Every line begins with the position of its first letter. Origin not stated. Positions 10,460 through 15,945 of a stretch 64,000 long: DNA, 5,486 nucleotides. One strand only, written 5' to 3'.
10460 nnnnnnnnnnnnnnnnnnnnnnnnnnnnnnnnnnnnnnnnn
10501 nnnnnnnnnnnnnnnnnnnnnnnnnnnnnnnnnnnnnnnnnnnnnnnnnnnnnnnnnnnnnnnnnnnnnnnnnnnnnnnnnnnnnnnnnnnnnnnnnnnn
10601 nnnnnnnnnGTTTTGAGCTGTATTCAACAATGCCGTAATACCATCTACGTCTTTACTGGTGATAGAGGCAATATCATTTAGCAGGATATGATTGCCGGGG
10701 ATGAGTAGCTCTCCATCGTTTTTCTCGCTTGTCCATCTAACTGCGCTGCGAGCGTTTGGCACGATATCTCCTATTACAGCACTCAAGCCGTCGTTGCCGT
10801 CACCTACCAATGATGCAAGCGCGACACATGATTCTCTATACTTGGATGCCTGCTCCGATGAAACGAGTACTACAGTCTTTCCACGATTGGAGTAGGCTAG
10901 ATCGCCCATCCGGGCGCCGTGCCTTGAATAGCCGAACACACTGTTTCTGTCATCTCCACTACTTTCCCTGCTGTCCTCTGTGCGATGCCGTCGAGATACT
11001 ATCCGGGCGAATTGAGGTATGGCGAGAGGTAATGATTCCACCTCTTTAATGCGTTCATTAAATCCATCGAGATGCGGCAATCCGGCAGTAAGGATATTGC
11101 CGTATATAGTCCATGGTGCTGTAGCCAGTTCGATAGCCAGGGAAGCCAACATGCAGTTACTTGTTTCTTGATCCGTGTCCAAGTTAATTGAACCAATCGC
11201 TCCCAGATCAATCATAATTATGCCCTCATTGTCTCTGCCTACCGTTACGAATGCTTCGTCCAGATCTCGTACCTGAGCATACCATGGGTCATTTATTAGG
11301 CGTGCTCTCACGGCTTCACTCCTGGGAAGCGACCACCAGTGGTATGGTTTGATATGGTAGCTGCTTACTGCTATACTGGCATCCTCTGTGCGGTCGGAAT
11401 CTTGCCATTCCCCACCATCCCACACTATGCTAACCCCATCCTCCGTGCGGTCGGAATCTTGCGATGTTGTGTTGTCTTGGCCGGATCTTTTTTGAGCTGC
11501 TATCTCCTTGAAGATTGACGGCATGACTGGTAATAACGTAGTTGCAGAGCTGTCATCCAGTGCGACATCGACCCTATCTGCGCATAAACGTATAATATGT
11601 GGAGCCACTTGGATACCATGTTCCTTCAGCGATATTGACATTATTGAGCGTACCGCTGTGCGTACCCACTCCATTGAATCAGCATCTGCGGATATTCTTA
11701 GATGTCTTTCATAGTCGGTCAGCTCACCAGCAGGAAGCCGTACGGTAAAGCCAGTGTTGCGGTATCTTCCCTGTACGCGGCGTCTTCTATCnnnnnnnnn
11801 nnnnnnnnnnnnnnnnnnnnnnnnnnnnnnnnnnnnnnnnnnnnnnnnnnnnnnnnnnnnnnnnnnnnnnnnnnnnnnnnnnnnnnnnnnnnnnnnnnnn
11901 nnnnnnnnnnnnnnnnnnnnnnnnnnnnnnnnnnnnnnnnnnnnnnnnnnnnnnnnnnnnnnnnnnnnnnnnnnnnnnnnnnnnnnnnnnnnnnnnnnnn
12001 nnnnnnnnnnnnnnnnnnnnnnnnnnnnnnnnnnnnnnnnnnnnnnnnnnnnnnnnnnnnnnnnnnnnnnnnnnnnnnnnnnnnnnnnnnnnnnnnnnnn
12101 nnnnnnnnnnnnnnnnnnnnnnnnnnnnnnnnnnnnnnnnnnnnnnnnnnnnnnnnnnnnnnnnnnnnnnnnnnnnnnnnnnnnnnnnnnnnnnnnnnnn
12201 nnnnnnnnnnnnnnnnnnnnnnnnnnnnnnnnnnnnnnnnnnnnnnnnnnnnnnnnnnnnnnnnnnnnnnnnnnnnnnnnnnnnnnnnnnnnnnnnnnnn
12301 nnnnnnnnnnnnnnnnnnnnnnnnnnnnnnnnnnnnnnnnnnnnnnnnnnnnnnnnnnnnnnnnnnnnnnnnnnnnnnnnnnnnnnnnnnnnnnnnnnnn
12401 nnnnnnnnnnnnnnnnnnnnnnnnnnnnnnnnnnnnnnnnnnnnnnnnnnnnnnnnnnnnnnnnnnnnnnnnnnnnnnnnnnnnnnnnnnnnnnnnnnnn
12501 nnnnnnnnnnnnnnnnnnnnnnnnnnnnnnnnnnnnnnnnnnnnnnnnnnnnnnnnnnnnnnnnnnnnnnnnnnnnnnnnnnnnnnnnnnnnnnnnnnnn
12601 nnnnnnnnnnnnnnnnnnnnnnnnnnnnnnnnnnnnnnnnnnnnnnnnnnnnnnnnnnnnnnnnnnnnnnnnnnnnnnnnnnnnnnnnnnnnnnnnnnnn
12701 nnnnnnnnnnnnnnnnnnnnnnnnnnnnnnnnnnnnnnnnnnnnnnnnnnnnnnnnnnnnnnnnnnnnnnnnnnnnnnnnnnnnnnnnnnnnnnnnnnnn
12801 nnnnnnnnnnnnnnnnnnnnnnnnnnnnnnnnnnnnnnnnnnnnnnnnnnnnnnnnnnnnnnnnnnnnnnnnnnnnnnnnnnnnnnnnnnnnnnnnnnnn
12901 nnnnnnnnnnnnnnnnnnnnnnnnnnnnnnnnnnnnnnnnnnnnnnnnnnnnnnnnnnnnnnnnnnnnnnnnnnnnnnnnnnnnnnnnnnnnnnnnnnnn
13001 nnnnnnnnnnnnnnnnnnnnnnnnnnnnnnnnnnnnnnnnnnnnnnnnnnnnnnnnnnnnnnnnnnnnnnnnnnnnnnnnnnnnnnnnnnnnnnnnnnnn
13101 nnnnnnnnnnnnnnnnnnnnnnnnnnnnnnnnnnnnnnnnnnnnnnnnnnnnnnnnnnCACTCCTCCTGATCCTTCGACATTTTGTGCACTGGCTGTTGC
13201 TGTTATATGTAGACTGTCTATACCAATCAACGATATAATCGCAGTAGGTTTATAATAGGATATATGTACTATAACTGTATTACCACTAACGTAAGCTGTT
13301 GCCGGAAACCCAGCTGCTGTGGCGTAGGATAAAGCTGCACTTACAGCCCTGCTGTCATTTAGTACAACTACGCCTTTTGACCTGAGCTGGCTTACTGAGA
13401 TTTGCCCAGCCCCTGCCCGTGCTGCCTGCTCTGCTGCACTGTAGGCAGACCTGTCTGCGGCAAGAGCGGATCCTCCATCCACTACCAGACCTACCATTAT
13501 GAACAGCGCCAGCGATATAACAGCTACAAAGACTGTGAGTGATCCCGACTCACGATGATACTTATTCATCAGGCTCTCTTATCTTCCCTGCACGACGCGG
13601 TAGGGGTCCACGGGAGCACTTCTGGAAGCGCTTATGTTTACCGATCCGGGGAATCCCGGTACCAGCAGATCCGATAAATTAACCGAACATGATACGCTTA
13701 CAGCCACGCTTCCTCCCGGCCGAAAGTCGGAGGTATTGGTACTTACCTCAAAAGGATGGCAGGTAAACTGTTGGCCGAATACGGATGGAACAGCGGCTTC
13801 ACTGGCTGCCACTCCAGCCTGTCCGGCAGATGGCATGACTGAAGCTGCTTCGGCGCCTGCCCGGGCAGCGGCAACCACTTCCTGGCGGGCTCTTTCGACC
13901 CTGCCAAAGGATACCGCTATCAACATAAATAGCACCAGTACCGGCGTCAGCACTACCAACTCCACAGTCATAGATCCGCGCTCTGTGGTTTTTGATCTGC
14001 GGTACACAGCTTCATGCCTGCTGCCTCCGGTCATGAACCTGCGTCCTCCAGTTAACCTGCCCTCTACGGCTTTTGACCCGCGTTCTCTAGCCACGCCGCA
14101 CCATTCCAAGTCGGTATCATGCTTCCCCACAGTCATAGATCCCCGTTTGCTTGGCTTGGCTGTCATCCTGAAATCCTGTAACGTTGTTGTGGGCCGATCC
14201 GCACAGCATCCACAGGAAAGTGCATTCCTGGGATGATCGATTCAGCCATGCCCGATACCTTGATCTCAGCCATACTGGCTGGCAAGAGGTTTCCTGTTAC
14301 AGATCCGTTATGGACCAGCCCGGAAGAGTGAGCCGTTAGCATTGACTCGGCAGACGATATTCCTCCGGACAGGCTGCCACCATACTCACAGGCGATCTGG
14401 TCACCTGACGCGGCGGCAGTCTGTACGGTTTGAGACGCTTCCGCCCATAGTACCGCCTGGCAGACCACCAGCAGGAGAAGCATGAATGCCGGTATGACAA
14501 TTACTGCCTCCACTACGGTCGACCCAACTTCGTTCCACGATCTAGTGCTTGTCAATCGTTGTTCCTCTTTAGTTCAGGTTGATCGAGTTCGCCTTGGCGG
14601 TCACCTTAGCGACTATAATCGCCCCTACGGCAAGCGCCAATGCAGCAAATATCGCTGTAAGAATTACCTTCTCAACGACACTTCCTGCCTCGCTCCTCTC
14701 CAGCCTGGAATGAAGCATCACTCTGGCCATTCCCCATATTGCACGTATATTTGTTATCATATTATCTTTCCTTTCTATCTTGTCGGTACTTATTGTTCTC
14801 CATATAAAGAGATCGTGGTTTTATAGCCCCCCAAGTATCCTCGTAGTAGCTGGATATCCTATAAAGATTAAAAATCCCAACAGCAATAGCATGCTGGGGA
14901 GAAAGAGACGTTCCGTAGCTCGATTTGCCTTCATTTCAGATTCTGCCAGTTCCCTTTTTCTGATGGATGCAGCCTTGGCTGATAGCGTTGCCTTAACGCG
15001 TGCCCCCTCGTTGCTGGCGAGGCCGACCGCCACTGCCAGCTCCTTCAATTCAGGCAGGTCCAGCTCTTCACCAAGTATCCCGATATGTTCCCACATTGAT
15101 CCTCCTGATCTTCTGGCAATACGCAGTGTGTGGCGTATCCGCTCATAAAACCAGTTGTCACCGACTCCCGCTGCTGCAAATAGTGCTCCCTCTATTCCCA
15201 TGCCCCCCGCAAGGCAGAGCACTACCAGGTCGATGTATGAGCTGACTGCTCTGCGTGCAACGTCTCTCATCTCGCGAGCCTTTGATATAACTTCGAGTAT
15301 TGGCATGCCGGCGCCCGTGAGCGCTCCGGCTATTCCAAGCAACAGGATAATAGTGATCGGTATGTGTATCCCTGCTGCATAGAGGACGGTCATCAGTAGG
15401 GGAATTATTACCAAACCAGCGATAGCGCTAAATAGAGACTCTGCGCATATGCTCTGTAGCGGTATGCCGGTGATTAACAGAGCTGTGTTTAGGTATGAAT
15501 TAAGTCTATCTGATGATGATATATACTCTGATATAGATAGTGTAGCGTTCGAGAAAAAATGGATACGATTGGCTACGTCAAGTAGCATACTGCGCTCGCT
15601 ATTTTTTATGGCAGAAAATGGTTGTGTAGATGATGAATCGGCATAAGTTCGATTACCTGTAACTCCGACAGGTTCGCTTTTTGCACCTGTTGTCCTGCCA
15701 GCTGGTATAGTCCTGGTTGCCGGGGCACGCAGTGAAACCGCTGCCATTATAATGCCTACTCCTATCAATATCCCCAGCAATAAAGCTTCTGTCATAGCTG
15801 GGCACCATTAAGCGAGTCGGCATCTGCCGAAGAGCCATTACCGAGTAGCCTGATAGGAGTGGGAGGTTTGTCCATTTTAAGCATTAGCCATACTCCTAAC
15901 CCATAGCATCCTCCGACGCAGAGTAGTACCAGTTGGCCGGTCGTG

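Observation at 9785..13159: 1124-aa membrane protein combining an extracytoplasmic-type LysM domain with a cytoplasmic-type winged-helix/BTAD (SARP-like) module, embedded in the tad operon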

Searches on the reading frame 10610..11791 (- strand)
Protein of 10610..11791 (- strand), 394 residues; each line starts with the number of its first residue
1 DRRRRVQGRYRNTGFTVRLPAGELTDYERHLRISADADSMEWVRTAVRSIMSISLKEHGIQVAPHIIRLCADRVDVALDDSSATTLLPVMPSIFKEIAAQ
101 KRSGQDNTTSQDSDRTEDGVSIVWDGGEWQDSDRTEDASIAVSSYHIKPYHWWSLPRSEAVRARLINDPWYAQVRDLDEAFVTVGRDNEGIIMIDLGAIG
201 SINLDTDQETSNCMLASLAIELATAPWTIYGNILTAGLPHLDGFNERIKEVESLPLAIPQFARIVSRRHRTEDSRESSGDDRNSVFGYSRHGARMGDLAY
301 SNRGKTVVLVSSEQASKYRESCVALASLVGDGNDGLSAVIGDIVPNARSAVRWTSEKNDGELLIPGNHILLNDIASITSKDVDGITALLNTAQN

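Call 38: search_solved_structures(query=A2, max_evalue=10, show_alignments=2)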
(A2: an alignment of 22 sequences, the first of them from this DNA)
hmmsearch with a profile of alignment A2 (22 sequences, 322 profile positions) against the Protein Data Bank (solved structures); distinct sequences matched with E-value up to 10: 5.
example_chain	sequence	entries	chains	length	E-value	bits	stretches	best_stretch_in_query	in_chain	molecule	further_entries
4nh0_A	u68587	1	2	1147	0.0031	20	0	184-279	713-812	Cell divisionFtsK/SpoIIIE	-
8rin_A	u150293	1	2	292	0.033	16.6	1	145-251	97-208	ESX-5 secretion system protein EccC5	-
7np7_C1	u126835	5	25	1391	0.17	14.2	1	145-251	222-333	ESX-5 secretion system protein EccC5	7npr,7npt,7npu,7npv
9n8b_A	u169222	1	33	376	1.1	11.6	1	145-269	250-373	Flagellin D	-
9n8a_A1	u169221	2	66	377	1.1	11.6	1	145-269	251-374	Flagellin D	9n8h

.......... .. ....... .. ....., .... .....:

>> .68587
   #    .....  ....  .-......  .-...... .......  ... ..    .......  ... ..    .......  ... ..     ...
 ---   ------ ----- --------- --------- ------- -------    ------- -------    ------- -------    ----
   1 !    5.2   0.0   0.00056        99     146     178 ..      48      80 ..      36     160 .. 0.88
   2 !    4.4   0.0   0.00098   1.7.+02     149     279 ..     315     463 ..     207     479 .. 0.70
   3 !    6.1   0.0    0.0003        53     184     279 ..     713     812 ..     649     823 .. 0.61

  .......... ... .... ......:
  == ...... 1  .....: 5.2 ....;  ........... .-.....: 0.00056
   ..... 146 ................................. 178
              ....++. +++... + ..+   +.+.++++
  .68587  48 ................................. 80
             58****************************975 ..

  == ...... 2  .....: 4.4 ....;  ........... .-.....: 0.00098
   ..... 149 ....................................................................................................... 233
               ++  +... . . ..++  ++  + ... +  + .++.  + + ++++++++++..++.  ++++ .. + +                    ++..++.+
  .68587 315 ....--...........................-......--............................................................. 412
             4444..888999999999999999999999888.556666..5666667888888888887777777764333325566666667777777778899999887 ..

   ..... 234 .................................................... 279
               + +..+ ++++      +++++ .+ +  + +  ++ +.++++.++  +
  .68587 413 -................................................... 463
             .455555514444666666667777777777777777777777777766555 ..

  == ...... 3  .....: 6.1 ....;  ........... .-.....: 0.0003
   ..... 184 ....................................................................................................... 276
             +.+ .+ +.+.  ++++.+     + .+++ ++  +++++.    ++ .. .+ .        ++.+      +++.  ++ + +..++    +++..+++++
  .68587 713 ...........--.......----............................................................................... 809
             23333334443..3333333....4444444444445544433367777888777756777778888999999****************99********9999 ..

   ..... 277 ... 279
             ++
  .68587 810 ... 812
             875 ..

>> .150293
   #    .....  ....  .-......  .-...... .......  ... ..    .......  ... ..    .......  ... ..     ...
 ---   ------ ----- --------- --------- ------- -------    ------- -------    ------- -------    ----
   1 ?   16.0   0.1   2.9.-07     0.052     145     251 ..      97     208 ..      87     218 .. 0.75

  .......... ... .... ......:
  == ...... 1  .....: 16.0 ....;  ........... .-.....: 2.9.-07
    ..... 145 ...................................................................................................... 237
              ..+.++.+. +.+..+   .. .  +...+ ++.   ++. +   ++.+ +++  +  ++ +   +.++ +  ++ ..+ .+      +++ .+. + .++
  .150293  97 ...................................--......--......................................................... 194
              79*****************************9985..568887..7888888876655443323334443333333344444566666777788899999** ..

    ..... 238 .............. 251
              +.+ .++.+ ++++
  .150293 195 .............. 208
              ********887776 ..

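Call 46: search_protein_representatives(alignment_id=A2)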
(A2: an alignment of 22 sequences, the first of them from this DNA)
Query: 22 sequences, 322 profile positions. Proteins with E-value up to 0.001 (for the whole library): 3940; up to 1e-10: 3289; up to 1e-30: 1902. The best 150 are listed.
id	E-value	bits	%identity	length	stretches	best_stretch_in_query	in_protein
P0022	2.3e-90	319.5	-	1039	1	2-321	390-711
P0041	4.3e-86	305.4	-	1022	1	2-321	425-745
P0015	7.2e-86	304.7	-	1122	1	2-322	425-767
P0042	2.0e-80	286.8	-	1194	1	2-321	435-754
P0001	7.7e-80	284.9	-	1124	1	1-321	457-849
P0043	1.1e-79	284.3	-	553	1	2-322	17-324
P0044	1.6e-79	283.9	-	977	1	2-322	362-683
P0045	2.1e-79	283.4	-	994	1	2-322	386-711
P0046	3.1e-79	282.9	-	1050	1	2-321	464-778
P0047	8.8e-79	281.4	-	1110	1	3-321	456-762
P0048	1.0e-78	281.2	-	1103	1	4-321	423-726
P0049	2.5e-78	280.0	-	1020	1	2-322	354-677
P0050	3.9e-78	279.3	-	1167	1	2-321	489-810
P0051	4.7e-78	279.0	-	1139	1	2-320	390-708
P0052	9.6e-78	278.0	-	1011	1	2-321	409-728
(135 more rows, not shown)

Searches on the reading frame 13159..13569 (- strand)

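Call 6: search_protein_families(library=pfam, proteins=[window:13159-13569:-], max_evalue=0.01)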
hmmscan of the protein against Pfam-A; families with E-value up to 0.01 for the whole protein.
window:13159-13569:- (137 aa): 1 family
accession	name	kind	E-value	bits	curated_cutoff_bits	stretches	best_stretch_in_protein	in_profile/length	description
PF13400.11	Tad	-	6.3e-07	30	22.3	1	9-55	1-46/47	Putative Flp pilus-assembly TadE/G-like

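Call 82: search_protein_families(library=ncbifam, proteins=[window:13159-13569:-], max_evalue=0.01)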
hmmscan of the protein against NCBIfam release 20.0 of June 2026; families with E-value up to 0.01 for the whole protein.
window:13159-13569:- (137 aa): 1 family
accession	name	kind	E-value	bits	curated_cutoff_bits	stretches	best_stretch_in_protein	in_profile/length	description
TIGR03816.1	tadE_like_DECH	hypoth_equivalog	0.0078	16.4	50.95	0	7-58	1-52/109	Rv3654c family TadE-like protein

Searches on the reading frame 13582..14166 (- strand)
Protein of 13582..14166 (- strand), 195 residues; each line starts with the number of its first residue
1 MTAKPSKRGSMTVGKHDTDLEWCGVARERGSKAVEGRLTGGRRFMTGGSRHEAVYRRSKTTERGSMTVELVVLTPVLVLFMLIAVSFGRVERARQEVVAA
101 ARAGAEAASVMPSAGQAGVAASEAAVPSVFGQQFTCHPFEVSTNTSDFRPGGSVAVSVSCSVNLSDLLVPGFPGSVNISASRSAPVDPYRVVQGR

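Call 6: search_protein_families(library=pfam, proteins=[window:13582-14166:-], max_evalue=0.01)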
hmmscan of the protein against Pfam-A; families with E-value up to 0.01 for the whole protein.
window:13582-14166:- (195 aa): 2 families
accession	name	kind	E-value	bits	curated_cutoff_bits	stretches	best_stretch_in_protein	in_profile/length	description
PF07811.17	TadE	-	5.8e-10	39.6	22.9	1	64-105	1-42/43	TadE-like protein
PF13400.11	Tad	-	0.0036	18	22.3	1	64-105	1-41/47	Putative Flp pilus-assembly TadE/G-like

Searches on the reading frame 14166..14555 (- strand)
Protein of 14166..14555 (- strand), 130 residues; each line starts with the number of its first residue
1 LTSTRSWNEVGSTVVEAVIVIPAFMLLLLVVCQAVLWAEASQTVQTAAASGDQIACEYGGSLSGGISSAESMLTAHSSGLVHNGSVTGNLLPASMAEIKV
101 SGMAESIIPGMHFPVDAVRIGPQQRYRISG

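Call 6: search_protein_families(library=pfam, proteins=[window:14166-14555:-], max_evalue=0.01)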
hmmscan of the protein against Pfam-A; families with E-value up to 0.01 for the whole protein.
window:14166-14555:- (130 aa): 1 family
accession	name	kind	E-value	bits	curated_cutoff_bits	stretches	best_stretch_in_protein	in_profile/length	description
PF07811.17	TadE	-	7.2e-08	32.9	22.9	1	11-51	1-41/43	TadE-like protein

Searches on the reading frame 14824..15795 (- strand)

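Call 6: search_protein_families(library=pfam, proteins=[window:14824-15795:-], max_evalue=0.01)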
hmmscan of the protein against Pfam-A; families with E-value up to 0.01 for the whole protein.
window:14824-15795:- (324 aa): 1 family
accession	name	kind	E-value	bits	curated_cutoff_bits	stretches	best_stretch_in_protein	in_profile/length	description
PF00482.28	T2SSF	-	6.7e-07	29.7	25.2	1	188-315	2-125/125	Type II secretion system (T2SS), protein F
